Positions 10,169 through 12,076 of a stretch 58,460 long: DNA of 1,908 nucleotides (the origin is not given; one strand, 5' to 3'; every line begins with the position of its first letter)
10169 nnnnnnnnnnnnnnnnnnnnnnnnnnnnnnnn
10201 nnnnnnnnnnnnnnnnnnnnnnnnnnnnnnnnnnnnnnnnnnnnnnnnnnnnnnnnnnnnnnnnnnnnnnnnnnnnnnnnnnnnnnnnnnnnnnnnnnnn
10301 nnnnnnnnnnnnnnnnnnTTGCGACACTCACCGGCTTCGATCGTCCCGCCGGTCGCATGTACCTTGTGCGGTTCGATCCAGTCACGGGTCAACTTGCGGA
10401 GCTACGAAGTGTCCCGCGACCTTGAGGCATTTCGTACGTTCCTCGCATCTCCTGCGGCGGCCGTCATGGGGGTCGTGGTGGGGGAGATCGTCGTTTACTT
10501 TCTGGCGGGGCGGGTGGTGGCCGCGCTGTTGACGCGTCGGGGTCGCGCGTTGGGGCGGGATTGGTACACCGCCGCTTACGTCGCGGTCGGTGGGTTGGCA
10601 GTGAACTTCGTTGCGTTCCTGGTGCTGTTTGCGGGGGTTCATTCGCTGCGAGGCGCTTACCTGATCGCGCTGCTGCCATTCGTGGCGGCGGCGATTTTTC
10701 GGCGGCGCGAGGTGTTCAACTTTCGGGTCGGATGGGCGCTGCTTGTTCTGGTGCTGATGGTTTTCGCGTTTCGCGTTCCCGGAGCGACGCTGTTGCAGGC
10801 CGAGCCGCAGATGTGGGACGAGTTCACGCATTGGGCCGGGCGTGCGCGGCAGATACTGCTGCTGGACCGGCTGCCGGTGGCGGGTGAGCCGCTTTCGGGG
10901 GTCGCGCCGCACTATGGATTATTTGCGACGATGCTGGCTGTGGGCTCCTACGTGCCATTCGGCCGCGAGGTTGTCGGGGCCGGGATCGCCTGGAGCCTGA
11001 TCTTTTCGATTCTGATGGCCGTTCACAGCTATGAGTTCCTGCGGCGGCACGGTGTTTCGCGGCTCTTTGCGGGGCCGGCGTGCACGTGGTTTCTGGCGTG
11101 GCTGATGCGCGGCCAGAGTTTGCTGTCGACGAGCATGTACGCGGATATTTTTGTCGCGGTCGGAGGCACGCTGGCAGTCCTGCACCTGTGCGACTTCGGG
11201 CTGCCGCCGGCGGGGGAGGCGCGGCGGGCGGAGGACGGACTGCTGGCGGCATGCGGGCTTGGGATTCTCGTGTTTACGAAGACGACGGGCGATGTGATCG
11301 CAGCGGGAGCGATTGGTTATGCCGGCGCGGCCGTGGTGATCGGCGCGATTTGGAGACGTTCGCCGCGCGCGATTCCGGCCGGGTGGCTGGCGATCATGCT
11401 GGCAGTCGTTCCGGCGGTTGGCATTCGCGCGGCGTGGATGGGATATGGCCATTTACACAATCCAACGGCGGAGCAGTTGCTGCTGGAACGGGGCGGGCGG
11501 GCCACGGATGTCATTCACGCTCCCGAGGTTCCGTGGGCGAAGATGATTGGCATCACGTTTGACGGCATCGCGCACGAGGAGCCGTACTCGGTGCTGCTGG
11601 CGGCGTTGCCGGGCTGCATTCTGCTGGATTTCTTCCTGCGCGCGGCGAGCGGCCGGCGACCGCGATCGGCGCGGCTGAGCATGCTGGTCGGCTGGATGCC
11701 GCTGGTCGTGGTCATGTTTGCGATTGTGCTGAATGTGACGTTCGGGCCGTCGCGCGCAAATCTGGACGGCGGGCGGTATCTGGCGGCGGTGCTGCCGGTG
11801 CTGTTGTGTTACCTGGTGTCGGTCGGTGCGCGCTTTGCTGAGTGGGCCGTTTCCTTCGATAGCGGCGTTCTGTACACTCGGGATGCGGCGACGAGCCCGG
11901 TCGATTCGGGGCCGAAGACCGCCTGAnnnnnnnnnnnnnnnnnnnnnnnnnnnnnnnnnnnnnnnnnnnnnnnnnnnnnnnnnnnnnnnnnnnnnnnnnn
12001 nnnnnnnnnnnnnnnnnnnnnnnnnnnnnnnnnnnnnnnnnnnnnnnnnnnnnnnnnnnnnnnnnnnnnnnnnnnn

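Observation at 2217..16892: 13-gene envelope-glycan locus mixing an ABC-transporter-dependent pathway with four periplasm-facing GT-C-type enzymes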

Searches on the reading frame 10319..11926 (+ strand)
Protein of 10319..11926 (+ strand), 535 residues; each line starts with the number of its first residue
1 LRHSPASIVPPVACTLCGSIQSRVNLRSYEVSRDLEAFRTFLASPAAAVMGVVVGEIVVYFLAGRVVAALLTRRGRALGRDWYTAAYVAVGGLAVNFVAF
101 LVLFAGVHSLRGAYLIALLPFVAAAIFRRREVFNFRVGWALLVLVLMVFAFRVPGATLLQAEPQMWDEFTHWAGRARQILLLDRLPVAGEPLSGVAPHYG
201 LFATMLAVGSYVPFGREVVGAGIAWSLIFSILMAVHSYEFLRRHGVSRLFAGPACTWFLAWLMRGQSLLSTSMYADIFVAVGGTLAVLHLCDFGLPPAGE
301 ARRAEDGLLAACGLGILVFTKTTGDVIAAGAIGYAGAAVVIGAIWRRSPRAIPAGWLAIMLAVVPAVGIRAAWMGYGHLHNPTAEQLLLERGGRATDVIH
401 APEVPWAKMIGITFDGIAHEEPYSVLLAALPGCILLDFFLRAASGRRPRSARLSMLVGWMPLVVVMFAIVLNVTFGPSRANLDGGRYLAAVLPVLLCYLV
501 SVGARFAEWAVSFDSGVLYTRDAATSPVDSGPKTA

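Call 3: search_protein_families(library=pfam, proteins=[window:10319-11926:+], max_evalue=0.01)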
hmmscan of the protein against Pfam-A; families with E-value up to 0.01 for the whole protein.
window:10319-11926:+ (535 aa): 0 families

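Call 8: search_protein_families(library=ncbifam, proteins=[window:10319-11926:+], max_evalue=0.01)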
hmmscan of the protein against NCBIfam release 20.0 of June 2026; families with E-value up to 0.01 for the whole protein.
window:10319-11926:+ (535 aa): 0 families

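Call 11: find_homologous_proteins(query=window:10466-11926:+)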
Query window:10466-11926:+ (486 aa): 6 proteins with E <= 0.001 among 8000 candidates.
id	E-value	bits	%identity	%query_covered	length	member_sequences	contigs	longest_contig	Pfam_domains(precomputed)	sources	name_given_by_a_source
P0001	0.0e+0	1063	100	100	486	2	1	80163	-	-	-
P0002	7.7e-275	930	87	100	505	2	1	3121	-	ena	-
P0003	2.0e-190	652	64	96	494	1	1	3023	-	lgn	-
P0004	1.1e-166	574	57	99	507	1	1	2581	-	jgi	jgi:hypothetical protein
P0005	1.1e-133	465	50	99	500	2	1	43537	-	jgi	-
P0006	7.9e-101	356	43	97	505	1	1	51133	-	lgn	-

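Call 12: find_encoding_contigs(protein=P0005, flank=10000, max_places=3)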
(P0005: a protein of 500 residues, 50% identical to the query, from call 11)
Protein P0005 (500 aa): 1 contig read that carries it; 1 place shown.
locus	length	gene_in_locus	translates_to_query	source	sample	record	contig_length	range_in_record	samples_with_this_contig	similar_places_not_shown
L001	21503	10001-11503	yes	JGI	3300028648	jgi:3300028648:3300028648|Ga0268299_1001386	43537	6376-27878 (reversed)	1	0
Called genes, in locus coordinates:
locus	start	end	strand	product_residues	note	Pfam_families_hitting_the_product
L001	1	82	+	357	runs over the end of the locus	-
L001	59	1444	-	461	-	PF13167:GTP-bdg_N, PF16360:GTP-bdg_M, PF03193:RsgA_GTPase (faint), PF01926:MMR_HSR1, PF02421:FeoB_N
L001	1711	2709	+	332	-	-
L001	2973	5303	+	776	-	PF00535:Glycos_transf_2, PF13506:Glyco_transf_21 (faint), PF13641:Glyco_tranf_2_3, PF13632:Glyco_trans_2_3 (weak), PF00535:Glycos_transf_2, PF10111:Glyco_tranf_2_2, PF13641:Glyco_tranf_2_3, PF13632:Glyco_trans_2_3, +1 more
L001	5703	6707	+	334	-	PF01408:GFO_IDH_MocA, PF03447:NAD_binding_3 (weak), PF02894:GFO_IDH_MocA_C, PF22725:GFO_IDH_MocA_C3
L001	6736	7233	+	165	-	PF25084:LbH_EIF2B (weak), PF25087:GMPPB_C (weak), PF14602:Hexapep_2 (faint), PF00132:Hexapep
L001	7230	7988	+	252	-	PF00535:Glycos_transf_2, PF13641:Glyco_tranf_2_3 (weak)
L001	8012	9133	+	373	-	PF00155:Aminotran_1_2, PF00266:Aminotran_5 (weak), PF01041:DegT_DnrJ_EryC1, PF01053:Cys_Met_Meta_PP (weak), PF01212:Beta_elim_lyase (weak)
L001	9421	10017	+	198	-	-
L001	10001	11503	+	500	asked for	-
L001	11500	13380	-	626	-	-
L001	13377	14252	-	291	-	PF00535:Glycos_transf_2, PF13641:Glyco_tranf_2_3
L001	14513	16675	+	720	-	PF03485:Arg_tRNA_synt_N, PF00750:tRNA-synt_1d, PF05746:DALR_1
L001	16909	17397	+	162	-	PF02410:RsfS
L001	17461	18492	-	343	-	PF00437:T2SSE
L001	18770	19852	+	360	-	PF00988:CPSase_sm_chain, PF00117:GATase, PF07722:Peptidase_C26 (faint)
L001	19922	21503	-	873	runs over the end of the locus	PF02861:Clp_N, PF23569:NBD_SMAX1, PF00004:AAA, PF17871:AAA_lid_9, PF00004:AAA, PF07724:AAA_2, PF07728:AAA_5, PF10431:ClpB_D2-small, +11 more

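Call 13: find_encoding_contigs(protein=P0006, flank=10000, max_places=3)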
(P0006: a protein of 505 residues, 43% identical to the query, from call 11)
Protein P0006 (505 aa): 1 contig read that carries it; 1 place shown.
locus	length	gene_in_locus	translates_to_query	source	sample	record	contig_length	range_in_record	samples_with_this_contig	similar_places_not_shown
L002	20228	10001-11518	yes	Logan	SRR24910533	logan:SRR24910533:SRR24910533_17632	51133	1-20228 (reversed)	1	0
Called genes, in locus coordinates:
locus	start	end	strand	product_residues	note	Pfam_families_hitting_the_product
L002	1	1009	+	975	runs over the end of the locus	PF12740:PETase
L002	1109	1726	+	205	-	-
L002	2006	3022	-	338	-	PF13487:HD_5, PF01966:HD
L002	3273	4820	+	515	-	PF08668:HDOD, PF00990:GGDEF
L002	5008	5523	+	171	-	PF13692:Glyco_trans_1_4 (faint)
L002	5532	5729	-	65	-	-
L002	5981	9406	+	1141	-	PF09586:YfhO (faint)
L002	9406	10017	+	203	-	-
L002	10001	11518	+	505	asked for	-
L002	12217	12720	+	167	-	-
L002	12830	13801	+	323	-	-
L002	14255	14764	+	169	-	PF12680:SnoaL_2, PF14534:DUF4440 (weak)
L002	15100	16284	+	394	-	PF13207:AAA_17 (weak)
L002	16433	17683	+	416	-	PF03372:Exo_endo_phos, PF19580:Exo_endo_phos_3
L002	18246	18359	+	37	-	-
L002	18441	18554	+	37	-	-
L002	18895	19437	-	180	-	-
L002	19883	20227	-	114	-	?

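Call 14: find_encoding_contigs(protein=P0001, flank=10000, max_places=3)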
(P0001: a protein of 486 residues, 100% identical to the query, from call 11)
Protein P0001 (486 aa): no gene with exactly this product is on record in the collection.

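Call 21: find_related_loci(query=A1, collection=genome_contigs, flank=10000)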
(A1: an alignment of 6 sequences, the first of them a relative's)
Query A1 (486 aa) in genome_contigs; peptide patterns used: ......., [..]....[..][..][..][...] (x = any residue, [..] = any of these).
58 stretches matched a pattern; 5 encode a relative of the query (tblastn E <= 1e-3); 5 distinct loci.
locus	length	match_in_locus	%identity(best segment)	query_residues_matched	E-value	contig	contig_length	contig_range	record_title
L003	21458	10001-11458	86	1-486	0e+0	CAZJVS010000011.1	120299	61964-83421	MAG TPA_asm: uncultured Planctomycetaceae bacterium isolate SRP173033_co3_20 genome assembly, contig: NODE_85_length_120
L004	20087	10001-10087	52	114-142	5e-5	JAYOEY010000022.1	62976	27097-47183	MAG: Rhodospirillales bacterium isolate 139552_S154_concoct_bins.tsv.156 NODE_423_length_62976_cov_22.026780, whole geno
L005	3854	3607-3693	48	114-142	6e-5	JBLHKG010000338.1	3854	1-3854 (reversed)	MAG: Alphaproteobacteria bacterium isolate 3300054698_176 Ga0535670_0058462, whole genome shotgun sequence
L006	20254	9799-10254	26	15-157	8e-5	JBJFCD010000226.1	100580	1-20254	MAG: Lachnospiraceae bacterium isolate PUUB24_bin.042 NODE_61_length_100580_cov_14.491529, whole genome shotgun sequence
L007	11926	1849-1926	54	117-142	8e-5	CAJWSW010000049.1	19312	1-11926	MAG TPA_asm: uncultured Alphaproteobacteria bacterium isolate ERR599075_bin.90_MetaBAT_v2.12.1_MAG genome assembly, cont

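Call 25: search_solved_structures(query=A1, max_evalue=10)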
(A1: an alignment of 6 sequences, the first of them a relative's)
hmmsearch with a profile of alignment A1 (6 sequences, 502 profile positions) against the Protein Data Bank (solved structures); distinct sequences matched with E-value up to 10: 0.

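Call 29: predict_structure(alignment_id=A1)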
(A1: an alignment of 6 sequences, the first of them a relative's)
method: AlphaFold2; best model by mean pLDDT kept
length: 486 residues; sequences in the alignment: 6
mean_pLDDT: 51.4   pTM: 0.51
mean pLDDT of the five models: 51.4, 44.6, 42.5, 41.9, 36.5
residues with pLDDT >= 90: 0; 70-90: 37; 50-70: 222; < 50: 227
segments of 3 or more residues with pLDDT < 50: 25-28, 102-171, 211-227, 272-296, 331-339, 342-365, 371-374, 431-445, 451-457, 460-486
pLDDT, mean of each block of 10 residues (from residue 1): 62 78 54 63 68 61 72 83 67 56 39 34 31 30 32 41 40 56 64 55 51 39 45 62 57 62 61 40 42 47 50 52 51 46 42 41 50 52 59 55 52 60 56 48 49 49 41 33 35
secondary structure, 60 per line:
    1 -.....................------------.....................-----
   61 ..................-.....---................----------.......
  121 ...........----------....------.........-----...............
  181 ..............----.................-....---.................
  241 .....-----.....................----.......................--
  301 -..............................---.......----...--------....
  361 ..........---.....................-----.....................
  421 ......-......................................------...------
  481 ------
elements in order: H2-22 H35-55 H61-78 H80-84 H88-103 H114-131 H142-145 H152-160 H166-194 H199-215 H217-220 H224-245 H251-271 H276-298 H302-331 H335-341 H357-370 H374-394 H400-426 H428-465

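Call 30: search_protein_representatives(alignment_id=A1)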
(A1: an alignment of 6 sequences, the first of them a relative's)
Query: 6 sequences, 502 profile positions. Proteins with E-value up to 0.001 (for the whole library): 10; up to 1e-10: 4; up to 1e-30: 4. The best 10 are listed.
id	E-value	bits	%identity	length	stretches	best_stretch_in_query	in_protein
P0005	3.9e-245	831.1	-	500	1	1-501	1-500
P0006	1.3e-229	779.9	-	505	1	1-497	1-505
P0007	1.8e-111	390.1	-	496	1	4-477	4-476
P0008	4.3e-109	382.3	-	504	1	13-479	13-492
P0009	3.8e-06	42.7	-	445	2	55-214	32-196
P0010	4.2e-06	42.6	-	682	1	69-460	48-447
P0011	7.0e-04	35.2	-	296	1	132-363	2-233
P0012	7.9e-04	35.0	-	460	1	30-338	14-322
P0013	8.5e-04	34.9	-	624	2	68-161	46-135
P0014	9.1e-04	34.8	-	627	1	72-155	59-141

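Call 31: search_protein_families(library=pfam, proteins=[P0007, P0008, P0009, P0010, P0011, P0012, P0013, P0014], max_evalue=0.1)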
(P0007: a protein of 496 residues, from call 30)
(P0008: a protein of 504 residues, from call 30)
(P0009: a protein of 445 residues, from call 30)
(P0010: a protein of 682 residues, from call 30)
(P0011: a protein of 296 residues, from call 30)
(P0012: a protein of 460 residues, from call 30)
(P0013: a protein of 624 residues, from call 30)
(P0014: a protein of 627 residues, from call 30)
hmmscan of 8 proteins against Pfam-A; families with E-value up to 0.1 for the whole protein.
P0007 (496 aa): 0 families

P0008 (504 aa): 0 families

P0009 (445 aa): 1 family
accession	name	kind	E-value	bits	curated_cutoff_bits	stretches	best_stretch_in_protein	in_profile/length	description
PF18831.7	LRR_11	-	0.049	13.7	29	0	285-297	17-29/29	Leucine-rich repeat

P0010 (682 aa): 0 families

P0011 (296 aa): 1 family
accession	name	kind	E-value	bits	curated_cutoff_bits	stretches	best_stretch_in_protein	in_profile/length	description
PF11990.13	DUF3487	-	0.034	14.4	27.8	0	62-112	55-103/114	Protein of unknown function (DUF3487)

P0012 (460 aa): 2 families
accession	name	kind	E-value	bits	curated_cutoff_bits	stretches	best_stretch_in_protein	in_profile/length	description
PF13231.12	PMT_2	-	9.9e-07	29.5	26.1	1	182-320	22-157/160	Dolichyl-phosphate-mannose-protein mannosyltransferase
PF03907.18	Spo7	-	0.022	14.7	27.5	1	3-110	33-140/211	Spo7-like protein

P0013 (624 aa): 0 families

P0014 (627 aa): 0 families

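Call 45: predict_structure(alignment_id=A2)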
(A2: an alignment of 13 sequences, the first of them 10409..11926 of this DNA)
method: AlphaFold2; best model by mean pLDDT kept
length: 505 residues; sequences in the alignment: 13
mean_pLDDT: 84.2   pTM: 0.88
mean pLDDT of the five models: 84.2, 83.4, 82.5, 81.4, 81.4
residues with pLDDT >= 90: 231; 70-90: 199; 50-70: 53; < 50: 22
segments of 3 or more residues with pLDDT < 50: 489-505
pLDDT, mean of each block of 10 residues (from residue 1): 71 79 93 93 56 89 97 93 96 93 87 86 65 72 84 83 68 92 86 89 96 92 94 87 89 96 77 87 96 93 94 86 89 95 88 65 62 89 86 90 92 78 91 92 84 83 96 92 64 38 35
secondary structure, 60 per line:
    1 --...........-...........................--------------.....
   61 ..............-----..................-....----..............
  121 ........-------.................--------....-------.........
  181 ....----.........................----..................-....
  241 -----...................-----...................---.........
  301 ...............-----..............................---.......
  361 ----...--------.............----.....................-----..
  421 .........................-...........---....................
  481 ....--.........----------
elements in order: H3-13 H15-41 H56-74 H80-97 H99-102 H107-128 H136-152 H161-164 H172-184 H189-213 H218-235 H237-240 H246-264 H270-288 H292-315 H321-350 H354-360 H376-388 H393-413 H419-445 H447-457 H461-484 H487-495
